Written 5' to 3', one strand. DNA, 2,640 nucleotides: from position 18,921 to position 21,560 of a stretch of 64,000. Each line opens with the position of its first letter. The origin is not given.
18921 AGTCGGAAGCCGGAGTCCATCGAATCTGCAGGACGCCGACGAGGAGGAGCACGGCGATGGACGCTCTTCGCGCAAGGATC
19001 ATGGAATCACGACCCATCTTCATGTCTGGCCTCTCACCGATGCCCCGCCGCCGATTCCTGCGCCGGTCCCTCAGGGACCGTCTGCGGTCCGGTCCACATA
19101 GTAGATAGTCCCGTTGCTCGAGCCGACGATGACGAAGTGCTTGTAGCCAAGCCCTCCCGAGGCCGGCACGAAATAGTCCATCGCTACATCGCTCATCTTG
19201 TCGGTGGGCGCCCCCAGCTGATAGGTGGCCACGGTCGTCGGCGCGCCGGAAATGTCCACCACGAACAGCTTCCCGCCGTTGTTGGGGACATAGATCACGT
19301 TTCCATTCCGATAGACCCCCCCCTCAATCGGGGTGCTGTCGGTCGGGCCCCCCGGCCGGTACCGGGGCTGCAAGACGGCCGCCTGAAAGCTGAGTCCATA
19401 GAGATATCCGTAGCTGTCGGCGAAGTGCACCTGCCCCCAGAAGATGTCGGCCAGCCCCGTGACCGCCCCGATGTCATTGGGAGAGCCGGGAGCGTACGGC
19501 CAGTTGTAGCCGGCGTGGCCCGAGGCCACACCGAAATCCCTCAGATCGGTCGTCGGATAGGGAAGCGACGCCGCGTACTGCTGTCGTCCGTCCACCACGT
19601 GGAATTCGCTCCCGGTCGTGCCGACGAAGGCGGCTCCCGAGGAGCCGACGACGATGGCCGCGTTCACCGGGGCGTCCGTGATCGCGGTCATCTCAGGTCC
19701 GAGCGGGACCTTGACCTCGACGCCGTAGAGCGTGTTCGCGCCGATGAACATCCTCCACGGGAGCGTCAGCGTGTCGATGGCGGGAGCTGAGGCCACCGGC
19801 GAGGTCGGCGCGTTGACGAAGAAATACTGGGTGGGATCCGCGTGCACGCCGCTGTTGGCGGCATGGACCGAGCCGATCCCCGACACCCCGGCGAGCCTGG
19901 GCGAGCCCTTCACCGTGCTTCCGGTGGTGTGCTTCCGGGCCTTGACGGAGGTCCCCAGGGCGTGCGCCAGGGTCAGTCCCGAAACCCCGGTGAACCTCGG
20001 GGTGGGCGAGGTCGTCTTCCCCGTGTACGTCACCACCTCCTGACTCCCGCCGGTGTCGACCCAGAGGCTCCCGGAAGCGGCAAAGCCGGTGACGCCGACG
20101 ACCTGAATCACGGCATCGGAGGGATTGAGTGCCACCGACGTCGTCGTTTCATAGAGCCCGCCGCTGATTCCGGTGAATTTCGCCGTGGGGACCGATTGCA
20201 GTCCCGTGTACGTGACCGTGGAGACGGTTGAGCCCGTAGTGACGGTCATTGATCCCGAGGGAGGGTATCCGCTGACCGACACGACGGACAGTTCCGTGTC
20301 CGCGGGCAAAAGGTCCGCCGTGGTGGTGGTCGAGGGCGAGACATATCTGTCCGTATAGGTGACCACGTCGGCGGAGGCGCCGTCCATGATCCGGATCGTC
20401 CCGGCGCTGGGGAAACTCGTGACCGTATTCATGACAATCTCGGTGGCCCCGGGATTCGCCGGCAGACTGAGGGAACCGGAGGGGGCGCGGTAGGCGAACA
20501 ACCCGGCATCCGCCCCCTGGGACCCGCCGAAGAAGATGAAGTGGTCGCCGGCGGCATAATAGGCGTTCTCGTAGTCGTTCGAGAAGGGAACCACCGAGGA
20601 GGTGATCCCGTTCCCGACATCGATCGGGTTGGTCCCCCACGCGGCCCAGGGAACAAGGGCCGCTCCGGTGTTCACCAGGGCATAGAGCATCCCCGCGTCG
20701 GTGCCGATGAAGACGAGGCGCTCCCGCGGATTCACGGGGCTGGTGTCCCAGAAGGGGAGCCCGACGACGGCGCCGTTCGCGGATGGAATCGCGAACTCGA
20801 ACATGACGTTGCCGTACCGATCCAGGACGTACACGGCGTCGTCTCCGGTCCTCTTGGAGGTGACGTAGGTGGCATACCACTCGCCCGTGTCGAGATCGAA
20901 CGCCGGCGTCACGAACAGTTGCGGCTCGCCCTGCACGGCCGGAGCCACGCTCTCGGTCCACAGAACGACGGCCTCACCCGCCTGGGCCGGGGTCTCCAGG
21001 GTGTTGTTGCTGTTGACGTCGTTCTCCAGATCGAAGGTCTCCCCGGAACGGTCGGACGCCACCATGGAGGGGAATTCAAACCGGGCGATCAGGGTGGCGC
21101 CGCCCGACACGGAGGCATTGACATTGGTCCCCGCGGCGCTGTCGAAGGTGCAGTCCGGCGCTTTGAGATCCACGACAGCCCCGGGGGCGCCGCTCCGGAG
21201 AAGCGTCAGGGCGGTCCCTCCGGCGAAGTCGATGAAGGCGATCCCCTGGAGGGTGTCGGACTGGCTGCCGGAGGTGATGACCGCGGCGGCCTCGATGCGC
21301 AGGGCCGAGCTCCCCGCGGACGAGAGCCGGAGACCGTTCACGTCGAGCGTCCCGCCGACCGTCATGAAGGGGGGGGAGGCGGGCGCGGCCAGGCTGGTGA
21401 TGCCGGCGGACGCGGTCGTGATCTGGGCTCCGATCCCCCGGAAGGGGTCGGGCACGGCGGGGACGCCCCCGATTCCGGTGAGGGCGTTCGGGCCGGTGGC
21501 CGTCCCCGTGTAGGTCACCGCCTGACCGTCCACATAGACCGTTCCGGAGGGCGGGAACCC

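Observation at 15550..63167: Duplicated two-gene module: giant protein followed by a tightly coupled PQQ-propeller/FN3/beta-helix/TSP3/C-tail partner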

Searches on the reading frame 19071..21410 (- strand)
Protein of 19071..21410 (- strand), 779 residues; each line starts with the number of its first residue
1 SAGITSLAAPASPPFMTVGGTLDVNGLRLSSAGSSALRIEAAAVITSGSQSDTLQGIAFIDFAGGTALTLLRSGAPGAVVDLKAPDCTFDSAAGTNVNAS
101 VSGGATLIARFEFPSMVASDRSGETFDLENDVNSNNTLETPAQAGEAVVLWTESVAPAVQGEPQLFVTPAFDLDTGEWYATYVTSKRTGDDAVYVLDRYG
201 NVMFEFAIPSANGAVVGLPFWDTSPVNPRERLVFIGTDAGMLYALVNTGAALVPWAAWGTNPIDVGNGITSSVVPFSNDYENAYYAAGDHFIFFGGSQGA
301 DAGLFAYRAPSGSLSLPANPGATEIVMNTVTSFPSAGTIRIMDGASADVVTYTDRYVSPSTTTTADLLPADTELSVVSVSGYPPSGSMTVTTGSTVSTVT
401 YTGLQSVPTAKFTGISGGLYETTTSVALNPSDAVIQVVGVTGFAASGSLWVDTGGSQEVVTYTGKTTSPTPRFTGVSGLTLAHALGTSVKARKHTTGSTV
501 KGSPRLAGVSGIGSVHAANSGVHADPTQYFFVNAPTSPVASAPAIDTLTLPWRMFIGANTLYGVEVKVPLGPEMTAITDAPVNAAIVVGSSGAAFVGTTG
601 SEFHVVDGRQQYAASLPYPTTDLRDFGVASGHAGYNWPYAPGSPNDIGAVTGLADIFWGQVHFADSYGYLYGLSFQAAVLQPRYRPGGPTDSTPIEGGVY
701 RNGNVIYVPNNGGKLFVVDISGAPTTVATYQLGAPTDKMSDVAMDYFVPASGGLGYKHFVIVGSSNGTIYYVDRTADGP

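Call 20: find_homologous_proteins(query=window:19071-21410:-, max_evalue=0.001)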
Query window:19071-21410:- (779 aa): 1 proteins with E <= 0.001 among 8000 candidates.
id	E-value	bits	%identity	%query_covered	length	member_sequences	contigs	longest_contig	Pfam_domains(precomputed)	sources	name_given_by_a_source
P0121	3.7e-14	70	30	35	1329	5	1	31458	-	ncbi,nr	ncbi:MAG TPA: hypothetical protein VKW04_20085 [Planctomycetota bacterium]|nr:hypothetical protein [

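Call 70: find_encoding_contigs(protein=P0121, flank=10000, max_places=2)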
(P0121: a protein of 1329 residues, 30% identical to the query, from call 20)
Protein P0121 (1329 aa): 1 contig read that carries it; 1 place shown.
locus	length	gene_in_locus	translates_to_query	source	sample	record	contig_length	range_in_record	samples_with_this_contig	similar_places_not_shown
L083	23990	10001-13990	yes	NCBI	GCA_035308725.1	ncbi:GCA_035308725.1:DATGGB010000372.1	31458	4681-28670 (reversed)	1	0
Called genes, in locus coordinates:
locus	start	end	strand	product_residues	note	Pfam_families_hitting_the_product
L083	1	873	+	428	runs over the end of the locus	PF00709:Adenylsucc_synt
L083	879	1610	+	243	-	PF01255:Prenyltransf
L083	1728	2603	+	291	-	PF01148:CTP_transf_1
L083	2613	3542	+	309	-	PF02562:PhoH, PF13604:AAA_30 (weak), PF13245:AAA_19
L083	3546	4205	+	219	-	PF02517:Rce1-like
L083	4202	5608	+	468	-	PF00206:Lyase_1, PF10397:ADSL_C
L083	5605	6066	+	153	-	-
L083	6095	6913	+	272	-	-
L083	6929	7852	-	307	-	PF02563:Poly_export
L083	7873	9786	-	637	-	PF01656:CbiA (weak), PF09140:MipZ (faint), PF10609:ParA, PF13614:AAA_31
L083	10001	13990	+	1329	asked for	-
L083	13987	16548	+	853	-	PF13570:Beta-prop_ACSF4, PF13360:PQQ_2, PF00041:fn3 (weak)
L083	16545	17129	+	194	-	PF13646:HEAT_2 (faint)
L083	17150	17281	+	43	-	-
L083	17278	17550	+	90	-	PF05402:PqqD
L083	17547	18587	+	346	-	PF04055:Radical_SAM, PF13186:SPASM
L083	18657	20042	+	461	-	PF00072:Response_reg, PF00158:Sigma54_activat, PF14532:Sigma54_activ_2, PF07728:AAA_5 (weak), PF25601:AAA_lid_14, PF02954:HTH_8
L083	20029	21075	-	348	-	PF04055:Radical_SAM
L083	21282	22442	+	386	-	PF25174:Beta-prop_THOC3 (weak)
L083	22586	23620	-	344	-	PF11383:DUF3187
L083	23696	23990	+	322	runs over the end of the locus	PF14907:NTP_transf_5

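Call 89: search_protein_families(library=ncbifam, proteins=[L083:18657-20042:+, L083:20029-21075:-, L083:21282-22442:+, L083:16545-17129:+, L083:7873-9786:-], max_evalue=0.00001)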
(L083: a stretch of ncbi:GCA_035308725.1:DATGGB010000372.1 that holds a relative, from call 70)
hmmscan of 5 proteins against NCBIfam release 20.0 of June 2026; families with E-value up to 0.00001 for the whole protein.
L083:18657-20042:+ (461 aa): 108 families (the best 25 are shown)
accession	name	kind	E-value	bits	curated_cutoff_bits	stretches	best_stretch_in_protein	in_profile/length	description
NF008469.0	PRK11361.1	equivalog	4.3e-127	424.6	714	1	12-457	5-457/461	acetoacetate metabolism transcriptional regulator AtoC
TIGR01818.1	ntrC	equivalog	9.5e-125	417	558.6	1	15-404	2-386/463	nitrogen regulation protein NR(I)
TIGR02915.1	PEP_resp_reg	equivalog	1.1e-114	383.8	502.6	1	14-456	1-444/445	PEP-CTERM-box response regulator transcription factor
NF008176.1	PRK10923.1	equivalog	1.8e-105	353.2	620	1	15-402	7-388/469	nitrogen regulation protein NR(I)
NF007689.0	PRK10365.1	equivalog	5.5e-105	351.7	760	1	12-453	6-441/441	sigma-54-dependent response regulator transcription factor ZraR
NF051870.1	NAssimRespRegNtrX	equivalog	3.8e-104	349.1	600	1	13-453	3-449/452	nitrogen assimilation response regulator NtrX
NF049963.1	RespRegFlgRCampy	domain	1.5e-101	340.3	750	1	13-456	2-429/429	fla regulon two-component system response regulator FlgR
NF041946.1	LuxO_transreg_Vib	equivalog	1.2e-99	334.2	800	1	17-401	2-382/463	quorum-sensing sigma-54 dependent transcriptional regulator LuxO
TIGR01817.1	nifA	equivalog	1.2e-97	327.9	528.85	1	133-421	178-463/534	nif-specific transcriptional activator NifA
NF011695.0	PRK15115.1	equivalog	1.9e-97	326.8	763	1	12-456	7-438/445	two-component system response regulator GlrR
NF041552.1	TF_PrdR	equivalog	4.9e-95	319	795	1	136-455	254-577/577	sigma-54 dependent transcriptional regulator PrdR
NF003451.0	PRK05022.1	equivalog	3.3e-94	316.4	476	1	127-456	165-510/512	nitric oxide reductase transcriptional regulator NorR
NF038308.1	RNA_repair_RtcR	equivalog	1.6e-93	314.3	650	1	88-415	115-452/530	RNA repair transcriptional activator RtcR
TIGR02329.1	propionate_PrpR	equivalog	5.8e-89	299.1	499.2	1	128-452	189-525/526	propionate catabolism operon regulatory protein PrpR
NF050807.1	TransRegFlbDCaul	equivalog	3.3e-88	296.5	750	1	40-454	28-438/454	sigma-54-dependent transcriptional regulator FlbD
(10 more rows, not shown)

L083:20029-21075:- (348 aa): 4 families
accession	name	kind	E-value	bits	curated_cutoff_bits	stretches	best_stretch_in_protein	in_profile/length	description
NF033668.1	rSAM_PA0069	hypoth_equivalog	5.8e-138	459.6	360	1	5-348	1-348/348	PA0069 family radical SAM protein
NF038135.1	rSAM_Rv2578c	equivalog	2.2e-63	214.2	430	1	51-276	51-280/317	Rv2578c family radical SAM protein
NF038136.1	rSAM_Rv_intein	exception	2e-54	185.4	700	1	76-277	335-538/574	intein-containing Rv2578c family radical SAM protein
TIGR04470.1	rSAM_mob_pairB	equivalog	1.6e-24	86.8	410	1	47-235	8-183/285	radical SAM mobile pair protein B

L083:21282-22442:+ (386 aa): 3 families
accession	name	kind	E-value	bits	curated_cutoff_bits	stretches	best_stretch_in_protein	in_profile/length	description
TIGR03866.1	PQQ_ABC_repeats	subfamily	4.2e-14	52.3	287.3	1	193-302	88-194/310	PQQ-dependent catabolism-associated beta-propeller protein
NF048007.1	MmpL3Stblzr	equivalog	1.1e-07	31.4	600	0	8-87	265-340/366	MmpL3/TtfA transport complex stabilizer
TIGR02276.1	beta_rpt_yvtn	repeat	5.9e-06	26.2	27.85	0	199-236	3-40/42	beta-propeller repeat protein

L083:16545-17129:+ (194 aa): 0 families

L083:7873-9786:- (637 aa): 12 families
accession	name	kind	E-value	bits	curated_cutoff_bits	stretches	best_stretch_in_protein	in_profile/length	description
TIGR01007.1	eps_fam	subfamily_domain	2e-44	151.6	108.05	1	426-627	1-203/204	polysaccharide biosynthesis tyrosine autokinase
TIGR03029.1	EpsG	equivalog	2.2e-32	112.3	313.8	1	425-615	84-273/274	chain length determinant protein tyrosine kinase EpsG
TIGR03018.1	pepcterm_TyrKin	hypoth_equivalog_domain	3.7e-32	111.3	230.65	1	430-604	17-198/207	XrtA-associated tyrosine autokinase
NF007350.0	PRK09841.1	equivalog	6.4e-27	94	1248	1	424-625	511-711/726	tyrosine-protein kinase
TIGR01005.1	eps_transp_fam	subfamily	4e-25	88.1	411.7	1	425-626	527-727/754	exopolysaccharide transport protein family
NF008568.0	PRK11519.1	equivalog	4.8e-25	87.9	1068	1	441-617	523-702/720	tyrosine-protein kinase Wzc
TIGR03007.1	pepcterm_ChnLen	equivalog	1.9e-10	39.6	278.85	1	157-296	198-337/498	XrtA system polysaccharide chain length determinant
TIGR01969.1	minD_arch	subfamily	3.1e-10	39.7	201.75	1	448-617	4-170/251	cell division ATPase MinD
TIGR01968.1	minD_bact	equivalog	4.2e-09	36.1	212.9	1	446-584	3-141/261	septum site-determining protein MinD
NF041546.1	ParA_partition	equivalog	5.4e-08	32.6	180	0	457-484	12-39/203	ParA family partition ATPase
NF047398.1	AAA_KGGVGR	domain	2.4e-06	28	90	0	457-590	15-177/190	KGGVGR-motif variant AAA ATPase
NF053622.1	ATPseBagAMYCTU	equivalog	8.2e-06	25.5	400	0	442-496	5-57/325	ATPase BagA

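Call 109: search_protein_families(library=ncbifam, proteins=[L083:3546-4205:+], max_evalue=10)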
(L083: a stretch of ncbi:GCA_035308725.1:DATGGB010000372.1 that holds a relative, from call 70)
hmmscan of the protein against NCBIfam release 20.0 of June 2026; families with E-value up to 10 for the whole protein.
L083:3546-4205:+ (219 aa): 4 families
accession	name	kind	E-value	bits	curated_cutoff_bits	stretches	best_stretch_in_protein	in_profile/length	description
NF041647.1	ABC_perm_CPBP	equivalog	3.2e-07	29.5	435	1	55-193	479-630/636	ABC transporter permease subunit/CPBP intramembrane protease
NF033192.3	CPBP_JDVT_MrtJ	equivalog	0.00042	20.9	75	1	114-194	3-96/98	JDVT-CTERM system glutamic-type intramembrane protease MrtJ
NF040914.1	Mrt_core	domain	0.038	14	100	1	135-193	45-101/108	myxosortase family intramembrane protease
NF050068.1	Rv0804_CPBP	equivalog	0.15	11.6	200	1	106-190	90-186/197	Rv0804 family intramembrane glutamic endopeptidase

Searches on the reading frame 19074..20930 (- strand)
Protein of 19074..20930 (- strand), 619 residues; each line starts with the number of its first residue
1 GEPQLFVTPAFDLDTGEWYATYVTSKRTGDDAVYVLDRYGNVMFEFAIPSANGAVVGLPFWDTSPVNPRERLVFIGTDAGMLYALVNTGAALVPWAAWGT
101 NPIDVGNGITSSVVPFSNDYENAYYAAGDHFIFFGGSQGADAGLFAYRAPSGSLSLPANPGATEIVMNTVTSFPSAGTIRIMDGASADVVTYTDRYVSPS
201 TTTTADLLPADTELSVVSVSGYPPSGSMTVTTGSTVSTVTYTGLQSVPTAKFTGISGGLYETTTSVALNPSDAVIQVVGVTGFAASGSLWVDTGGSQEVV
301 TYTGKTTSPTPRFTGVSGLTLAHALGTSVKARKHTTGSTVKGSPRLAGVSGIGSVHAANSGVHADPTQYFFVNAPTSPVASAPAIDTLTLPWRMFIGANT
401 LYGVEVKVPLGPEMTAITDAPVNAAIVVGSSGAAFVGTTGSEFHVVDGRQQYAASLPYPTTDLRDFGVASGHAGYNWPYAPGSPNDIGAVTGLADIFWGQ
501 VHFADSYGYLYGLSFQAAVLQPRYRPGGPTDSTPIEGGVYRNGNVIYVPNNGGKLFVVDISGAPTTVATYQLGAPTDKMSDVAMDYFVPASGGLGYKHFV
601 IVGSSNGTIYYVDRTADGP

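Call 131: search_solved_structures(query=window:19074-20930:-, max_evalue=1)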
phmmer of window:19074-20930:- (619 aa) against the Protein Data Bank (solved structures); distinct sequences matched with E-value up to 1: 2.
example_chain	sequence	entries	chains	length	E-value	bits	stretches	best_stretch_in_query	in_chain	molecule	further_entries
8e5d_A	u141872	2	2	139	0.032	16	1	114-200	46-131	Double-stranded DNA deaminase toxin A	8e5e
6hul_B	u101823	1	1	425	0.44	12.2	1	156-253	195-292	Tryptophan synthase beta chain 1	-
